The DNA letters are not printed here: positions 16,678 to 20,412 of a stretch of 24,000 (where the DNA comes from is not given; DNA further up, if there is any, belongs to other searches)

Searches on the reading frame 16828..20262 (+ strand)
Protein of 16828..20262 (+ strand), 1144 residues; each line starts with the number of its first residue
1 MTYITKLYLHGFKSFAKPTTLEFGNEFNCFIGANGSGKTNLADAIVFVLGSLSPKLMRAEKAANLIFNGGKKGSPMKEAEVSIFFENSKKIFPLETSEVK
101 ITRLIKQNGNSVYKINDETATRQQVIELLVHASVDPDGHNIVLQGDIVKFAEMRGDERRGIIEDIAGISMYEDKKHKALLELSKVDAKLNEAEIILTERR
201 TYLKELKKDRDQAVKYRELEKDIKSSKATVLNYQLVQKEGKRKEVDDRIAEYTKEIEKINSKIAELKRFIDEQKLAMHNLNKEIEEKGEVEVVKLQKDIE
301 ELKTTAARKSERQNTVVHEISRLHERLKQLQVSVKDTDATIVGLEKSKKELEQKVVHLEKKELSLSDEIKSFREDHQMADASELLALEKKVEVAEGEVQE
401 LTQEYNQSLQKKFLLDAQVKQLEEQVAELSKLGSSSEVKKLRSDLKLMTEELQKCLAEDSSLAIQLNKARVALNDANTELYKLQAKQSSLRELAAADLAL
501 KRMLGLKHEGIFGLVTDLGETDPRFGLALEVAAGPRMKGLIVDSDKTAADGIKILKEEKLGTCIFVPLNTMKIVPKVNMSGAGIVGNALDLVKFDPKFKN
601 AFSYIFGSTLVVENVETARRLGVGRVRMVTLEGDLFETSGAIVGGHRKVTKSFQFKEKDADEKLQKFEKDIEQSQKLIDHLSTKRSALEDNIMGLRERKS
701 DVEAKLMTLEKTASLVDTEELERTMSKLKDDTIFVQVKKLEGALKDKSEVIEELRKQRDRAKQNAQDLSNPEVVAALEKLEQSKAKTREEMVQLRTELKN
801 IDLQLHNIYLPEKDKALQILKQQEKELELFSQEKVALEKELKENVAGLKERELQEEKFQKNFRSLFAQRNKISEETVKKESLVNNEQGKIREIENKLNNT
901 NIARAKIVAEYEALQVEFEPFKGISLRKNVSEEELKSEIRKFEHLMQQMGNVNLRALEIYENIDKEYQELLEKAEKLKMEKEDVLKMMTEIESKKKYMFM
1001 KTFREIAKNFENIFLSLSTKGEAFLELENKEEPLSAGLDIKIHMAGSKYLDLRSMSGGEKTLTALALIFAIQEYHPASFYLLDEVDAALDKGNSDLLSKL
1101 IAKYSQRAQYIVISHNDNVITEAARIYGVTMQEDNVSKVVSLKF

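Call 8: search_protein_families(library=pfam, proteins=[window:16828-20262:+])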
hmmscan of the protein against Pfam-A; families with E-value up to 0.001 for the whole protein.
window:16828-20262:+ (1144 aa): 6 families
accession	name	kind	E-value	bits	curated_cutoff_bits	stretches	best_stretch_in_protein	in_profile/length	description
PF02463.25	SMC_N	-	4.7e-56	190.1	40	1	3-1137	1-219/220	RecF/RecN/SMC N terminal domain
PF06470.18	SMC_hinge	-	9.4e-25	87.7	22.5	1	509-621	2-115/116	SMC proteins Flexible Hinge Domain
PF13476.12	AAA_23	-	2.7e-17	64.5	27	1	6-258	1-195/201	AAA domain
PF13304.12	AAA_21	-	1.2e-10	42.4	27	2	27-72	1-35/304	AAA domain, putative AbiEii toxin, Type IV TA system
PF13175.12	AAA_15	-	2.1e-09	37.9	32.1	1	3-389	2-266/374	AAA ATPase domain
PF13555.12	AAA_29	-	0.0009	19.4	27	0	10-50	7-47/61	P-loop containing region of AAA domain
